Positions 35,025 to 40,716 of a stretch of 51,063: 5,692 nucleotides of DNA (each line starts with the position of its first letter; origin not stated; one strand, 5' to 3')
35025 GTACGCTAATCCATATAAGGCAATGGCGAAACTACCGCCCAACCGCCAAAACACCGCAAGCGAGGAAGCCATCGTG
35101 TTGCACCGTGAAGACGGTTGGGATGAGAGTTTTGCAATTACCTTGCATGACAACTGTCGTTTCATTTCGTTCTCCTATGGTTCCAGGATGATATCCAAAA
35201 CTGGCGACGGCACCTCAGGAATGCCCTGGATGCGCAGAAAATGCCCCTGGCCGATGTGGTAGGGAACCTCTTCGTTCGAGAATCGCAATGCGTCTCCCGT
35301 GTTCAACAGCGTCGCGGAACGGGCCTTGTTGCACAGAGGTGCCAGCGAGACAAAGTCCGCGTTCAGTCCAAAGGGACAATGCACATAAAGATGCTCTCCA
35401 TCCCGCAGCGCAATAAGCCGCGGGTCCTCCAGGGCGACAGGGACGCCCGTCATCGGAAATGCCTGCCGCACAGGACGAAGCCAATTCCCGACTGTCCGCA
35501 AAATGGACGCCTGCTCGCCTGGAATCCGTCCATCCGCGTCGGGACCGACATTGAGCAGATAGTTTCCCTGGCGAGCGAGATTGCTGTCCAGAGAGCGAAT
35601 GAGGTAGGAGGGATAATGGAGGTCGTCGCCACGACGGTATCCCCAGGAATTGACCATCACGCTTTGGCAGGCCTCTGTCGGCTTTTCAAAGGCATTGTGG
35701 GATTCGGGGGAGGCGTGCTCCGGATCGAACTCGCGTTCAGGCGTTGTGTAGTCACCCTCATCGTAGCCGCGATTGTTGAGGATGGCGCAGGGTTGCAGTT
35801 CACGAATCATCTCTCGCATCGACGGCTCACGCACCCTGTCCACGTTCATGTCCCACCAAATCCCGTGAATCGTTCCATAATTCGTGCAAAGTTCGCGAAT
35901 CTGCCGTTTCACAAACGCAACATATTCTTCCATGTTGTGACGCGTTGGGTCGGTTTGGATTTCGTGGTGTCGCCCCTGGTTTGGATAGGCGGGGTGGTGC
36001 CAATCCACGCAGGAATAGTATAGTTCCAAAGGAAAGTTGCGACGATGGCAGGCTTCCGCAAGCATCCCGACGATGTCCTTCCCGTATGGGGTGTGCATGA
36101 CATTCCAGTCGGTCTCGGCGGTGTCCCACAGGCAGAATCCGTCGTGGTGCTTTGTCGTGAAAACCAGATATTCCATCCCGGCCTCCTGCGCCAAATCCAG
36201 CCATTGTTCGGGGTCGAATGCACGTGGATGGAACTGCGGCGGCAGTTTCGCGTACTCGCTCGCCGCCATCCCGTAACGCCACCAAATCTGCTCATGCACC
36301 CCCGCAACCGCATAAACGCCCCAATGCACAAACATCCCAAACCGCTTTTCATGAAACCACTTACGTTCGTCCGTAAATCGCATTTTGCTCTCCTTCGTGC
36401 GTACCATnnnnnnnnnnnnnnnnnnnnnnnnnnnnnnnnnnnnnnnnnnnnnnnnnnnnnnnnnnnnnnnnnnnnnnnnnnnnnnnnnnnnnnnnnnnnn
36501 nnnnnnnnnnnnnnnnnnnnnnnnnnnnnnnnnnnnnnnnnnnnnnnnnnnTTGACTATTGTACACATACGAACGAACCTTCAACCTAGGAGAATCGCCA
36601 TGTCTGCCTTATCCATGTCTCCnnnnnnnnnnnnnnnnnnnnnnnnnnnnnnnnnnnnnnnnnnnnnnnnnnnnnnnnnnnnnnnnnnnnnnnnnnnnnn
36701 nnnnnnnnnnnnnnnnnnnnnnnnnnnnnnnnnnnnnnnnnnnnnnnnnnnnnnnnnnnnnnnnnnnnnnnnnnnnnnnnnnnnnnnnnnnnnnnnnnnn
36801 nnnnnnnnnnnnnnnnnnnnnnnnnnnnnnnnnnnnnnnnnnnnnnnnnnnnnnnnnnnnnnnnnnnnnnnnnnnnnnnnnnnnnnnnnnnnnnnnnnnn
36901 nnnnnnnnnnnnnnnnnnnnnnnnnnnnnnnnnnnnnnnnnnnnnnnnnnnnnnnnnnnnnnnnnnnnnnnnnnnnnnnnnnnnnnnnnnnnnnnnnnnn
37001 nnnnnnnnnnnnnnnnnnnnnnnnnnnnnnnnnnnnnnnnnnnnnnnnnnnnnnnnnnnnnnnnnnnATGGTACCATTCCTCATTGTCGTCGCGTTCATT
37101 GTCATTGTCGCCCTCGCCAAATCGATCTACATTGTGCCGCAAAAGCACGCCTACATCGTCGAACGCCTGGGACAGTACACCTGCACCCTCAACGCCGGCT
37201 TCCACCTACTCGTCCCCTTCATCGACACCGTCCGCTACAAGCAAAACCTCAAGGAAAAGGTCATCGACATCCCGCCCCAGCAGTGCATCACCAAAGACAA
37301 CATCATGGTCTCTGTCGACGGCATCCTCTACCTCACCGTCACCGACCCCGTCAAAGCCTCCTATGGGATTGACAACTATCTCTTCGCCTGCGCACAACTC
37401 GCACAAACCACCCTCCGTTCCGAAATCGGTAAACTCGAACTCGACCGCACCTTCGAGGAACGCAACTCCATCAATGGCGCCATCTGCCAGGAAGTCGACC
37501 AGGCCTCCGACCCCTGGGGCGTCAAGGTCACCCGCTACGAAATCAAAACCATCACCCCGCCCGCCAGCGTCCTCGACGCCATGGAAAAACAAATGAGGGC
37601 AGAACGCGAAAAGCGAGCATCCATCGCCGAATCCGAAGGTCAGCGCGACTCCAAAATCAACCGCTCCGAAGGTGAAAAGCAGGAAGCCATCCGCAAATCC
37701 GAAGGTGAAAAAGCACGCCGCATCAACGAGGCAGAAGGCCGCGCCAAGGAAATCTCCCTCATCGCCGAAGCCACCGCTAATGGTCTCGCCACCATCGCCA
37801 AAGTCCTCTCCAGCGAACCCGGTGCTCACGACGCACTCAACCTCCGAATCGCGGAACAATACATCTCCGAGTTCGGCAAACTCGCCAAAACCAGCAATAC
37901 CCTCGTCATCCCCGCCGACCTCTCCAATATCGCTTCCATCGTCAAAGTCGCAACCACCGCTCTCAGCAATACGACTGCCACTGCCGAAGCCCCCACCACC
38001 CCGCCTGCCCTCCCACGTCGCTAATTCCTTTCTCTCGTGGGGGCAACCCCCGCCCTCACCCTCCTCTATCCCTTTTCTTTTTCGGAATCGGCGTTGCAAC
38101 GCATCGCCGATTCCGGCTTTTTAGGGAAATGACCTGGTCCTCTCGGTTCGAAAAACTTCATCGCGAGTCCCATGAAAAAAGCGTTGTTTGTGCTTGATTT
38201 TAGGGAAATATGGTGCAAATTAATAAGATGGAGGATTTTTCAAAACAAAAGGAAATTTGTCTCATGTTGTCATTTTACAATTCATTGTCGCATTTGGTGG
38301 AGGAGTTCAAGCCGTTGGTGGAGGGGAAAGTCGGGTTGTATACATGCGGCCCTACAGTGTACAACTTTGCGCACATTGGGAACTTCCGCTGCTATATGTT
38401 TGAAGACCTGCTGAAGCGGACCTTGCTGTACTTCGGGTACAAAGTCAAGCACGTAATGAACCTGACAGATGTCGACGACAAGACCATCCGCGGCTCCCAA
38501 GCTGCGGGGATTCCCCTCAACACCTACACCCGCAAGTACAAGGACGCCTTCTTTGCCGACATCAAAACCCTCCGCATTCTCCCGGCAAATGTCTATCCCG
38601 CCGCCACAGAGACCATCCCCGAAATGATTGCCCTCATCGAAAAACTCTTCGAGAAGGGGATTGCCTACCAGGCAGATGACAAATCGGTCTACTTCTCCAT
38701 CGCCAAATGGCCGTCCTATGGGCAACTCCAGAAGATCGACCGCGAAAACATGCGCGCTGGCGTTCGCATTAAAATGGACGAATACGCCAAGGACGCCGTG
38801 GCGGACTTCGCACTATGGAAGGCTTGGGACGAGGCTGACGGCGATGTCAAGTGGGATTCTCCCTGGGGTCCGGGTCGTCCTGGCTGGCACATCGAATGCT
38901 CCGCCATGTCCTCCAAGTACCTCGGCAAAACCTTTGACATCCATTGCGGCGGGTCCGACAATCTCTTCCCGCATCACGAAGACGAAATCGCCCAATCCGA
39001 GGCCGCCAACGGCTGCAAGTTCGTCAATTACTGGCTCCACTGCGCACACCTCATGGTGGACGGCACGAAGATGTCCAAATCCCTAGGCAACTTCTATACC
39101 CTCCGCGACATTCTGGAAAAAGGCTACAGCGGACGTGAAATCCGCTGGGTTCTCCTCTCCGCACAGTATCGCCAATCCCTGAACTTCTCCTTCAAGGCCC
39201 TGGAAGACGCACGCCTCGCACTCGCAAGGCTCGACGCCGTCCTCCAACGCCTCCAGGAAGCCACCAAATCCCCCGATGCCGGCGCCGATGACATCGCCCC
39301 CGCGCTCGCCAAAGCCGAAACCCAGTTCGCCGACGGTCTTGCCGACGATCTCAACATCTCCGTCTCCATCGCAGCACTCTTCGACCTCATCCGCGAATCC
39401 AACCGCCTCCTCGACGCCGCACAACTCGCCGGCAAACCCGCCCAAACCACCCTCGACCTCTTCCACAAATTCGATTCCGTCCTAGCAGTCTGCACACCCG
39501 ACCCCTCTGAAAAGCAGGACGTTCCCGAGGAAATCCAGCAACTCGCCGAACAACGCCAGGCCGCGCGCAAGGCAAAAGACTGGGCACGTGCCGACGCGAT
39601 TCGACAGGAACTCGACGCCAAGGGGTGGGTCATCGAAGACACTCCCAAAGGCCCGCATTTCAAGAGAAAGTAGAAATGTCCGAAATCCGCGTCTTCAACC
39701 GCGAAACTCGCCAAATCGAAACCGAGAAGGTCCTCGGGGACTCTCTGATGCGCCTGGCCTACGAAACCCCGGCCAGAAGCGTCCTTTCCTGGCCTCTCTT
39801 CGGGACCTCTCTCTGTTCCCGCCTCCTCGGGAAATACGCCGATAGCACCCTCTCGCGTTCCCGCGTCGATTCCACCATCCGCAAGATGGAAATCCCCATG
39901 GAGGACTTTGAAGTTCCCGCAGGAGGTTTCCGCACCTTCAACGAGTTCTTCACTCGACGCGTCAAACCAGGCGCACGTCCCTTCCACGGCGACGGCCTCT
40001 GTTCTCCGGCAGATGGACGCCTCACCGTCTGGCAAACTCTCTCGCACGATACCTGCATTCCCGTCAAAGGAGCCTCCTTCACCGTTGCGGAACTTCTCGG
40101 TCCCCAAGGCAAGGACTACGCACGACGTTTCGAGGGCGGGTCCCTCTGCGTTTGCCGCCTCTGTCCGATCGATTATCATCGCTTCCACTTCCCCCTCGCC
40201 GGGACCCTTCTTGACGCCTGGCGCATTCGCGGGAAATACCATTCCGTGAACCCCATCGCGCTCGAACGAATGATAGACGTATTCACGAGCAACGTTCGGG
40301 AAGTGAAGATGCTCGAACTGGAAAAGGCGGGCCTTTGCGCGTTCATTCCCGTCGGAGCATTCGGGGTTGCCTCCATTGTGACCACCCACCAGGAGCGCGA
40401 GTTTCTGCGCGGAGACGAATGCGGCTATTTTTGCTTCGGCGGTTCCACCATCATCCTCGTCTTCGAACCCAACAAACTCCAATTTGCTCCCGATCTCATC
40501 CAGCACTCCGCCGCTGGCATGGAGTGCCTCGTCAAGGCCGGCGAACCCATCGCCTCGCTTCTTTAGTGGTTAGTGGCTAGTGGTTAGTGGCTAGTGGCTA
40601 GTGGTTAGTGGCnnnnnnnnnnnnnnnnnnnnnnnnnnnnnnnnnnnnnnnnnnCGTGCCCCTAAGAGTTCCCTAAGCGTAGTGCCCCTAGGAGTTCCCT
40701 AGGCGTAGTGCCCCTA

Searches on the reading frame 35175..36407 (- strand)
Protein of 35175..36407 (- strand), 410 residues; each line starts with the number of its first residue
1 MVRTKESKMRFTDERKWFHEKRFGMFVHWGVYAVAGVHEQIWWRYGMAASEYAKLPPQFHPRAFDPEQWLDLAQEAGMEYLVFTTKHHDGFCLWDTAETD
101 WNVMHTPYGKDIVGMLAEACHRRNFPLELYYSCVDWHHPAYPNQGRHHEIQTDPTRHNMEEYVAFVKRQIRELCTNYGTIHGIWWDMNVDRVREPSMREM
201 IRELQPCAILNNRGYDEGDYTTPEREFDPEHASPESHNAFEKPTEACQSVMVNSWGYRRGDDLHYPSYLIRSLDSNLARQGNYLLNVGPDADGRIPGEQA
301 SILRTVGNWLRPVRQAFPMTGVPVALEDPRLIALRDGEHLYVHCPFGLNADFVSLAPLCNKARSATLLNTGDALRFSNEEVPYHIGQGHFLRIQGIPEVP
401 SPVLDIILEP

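Call 69: search_protein_families(library=pfam, proteins=[window:35175-36407:-], max_evalue=0.0001)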
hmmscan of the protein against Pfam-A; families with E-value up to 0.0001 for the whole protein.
window:35175-36407:- (410 aa): 1 family
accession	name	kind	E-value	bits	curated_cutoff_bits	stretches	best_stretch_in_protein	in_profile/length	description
PF01120.23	Alpha_L_fucos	-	4.6e-77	260.2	25.2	1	13-311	25-341/345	Alpha-L-fucosidase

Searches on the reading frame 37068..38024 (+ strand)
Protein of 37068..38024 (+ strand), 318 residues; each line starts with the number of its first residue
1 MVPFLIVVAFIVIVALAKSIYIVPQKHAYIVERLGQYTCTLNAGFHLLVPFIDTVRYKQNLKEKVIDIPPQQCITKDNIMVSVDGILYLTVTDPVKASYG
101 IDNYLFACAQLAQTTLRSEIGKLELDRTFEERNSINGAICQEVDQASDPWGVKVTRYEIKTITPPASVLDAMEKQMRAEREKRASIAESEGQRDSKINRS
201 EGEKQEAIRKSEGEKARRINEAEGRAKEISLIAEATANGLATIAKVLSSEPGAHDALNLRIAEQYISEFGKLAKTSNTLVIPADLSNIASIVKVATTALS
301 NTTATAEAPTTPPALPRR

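Call 69: search_protein_families(library=pfam, proteins=[window:37068-38024:+], max_evalue=0.0001)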
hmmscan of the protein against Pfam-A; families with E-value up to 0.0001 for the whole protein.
window:37068-38024:+ (318 aa): 2 families
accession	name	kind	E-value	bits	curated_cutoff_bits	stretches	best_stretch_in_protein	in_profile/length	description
PF01145.31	Band_7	-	2.7e-36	125.7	23.6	1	22-192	2-175/176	SPFH domain / Band 7 family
PF16200.10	Band_7_C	-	4.8e-19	68.6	29.1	1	242-302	2-61/63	C-terminal region of band_7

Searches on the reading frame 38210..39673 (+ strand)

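Call 69: search_protein_families(library=pfam, proteins=[window:38210-39673:+], max_evalue=0.0001)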
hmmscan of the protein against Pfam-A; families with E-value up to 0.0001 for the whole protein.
window:38210-39673:+ (487 aa): 4 families
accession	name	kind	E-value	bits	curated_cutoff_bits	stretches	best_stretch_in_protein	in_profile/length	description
PF01406.26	tRNA-synt_1e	-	1.7e-110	369.5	27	1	33-334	2-299/301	tRNA synthetases class I (C) catalytic domain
PF23493.1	CysS_C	-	1.1e-08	35.5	23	1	436-481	2-47/51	Cysteinyl-tRNA ligase anticodon binding domain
PF09190.17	DALR_2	-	4.9e-06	27.4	22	1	373-425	2-53/57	DALR domain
PF09334.17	tRNA-synt_1g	-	6.2e-06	25.7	20.1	0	259-329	299-369/391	tRNA synthetases class I (M)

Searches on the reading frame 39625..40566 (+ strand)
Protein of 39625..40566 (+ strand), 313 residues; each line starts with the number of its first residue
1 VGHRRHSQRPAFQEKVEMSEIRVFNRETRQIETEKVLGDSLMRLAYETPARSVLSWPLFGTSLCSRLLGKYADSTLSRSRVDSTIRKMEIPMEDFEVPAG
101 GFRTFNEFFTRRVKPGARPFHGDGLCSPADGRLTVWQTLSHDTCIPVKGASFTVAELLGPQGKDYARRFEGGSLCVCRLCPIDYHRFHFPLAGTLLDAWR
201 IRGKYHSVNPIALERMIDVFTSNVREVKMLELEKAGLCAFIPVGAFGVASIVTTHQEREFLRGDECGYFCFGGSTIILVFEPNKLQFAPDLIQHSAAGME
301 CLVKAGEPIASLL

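Call 69: search_protein_families(library=pfam, proteins=[window:39625-40566:+], max_evalue=0.0001)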
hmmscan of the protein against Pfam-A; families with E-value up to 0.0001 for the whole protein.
window:39625-40566:+ (313 aa): 1 family
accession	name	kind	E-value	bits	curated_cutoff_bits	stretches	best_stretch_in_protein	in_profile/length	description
PF02666.20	PS_Dcarbxylase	-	3e-52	177.6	22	1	105-310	1-197/198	Phosphatidylserine decarboxylase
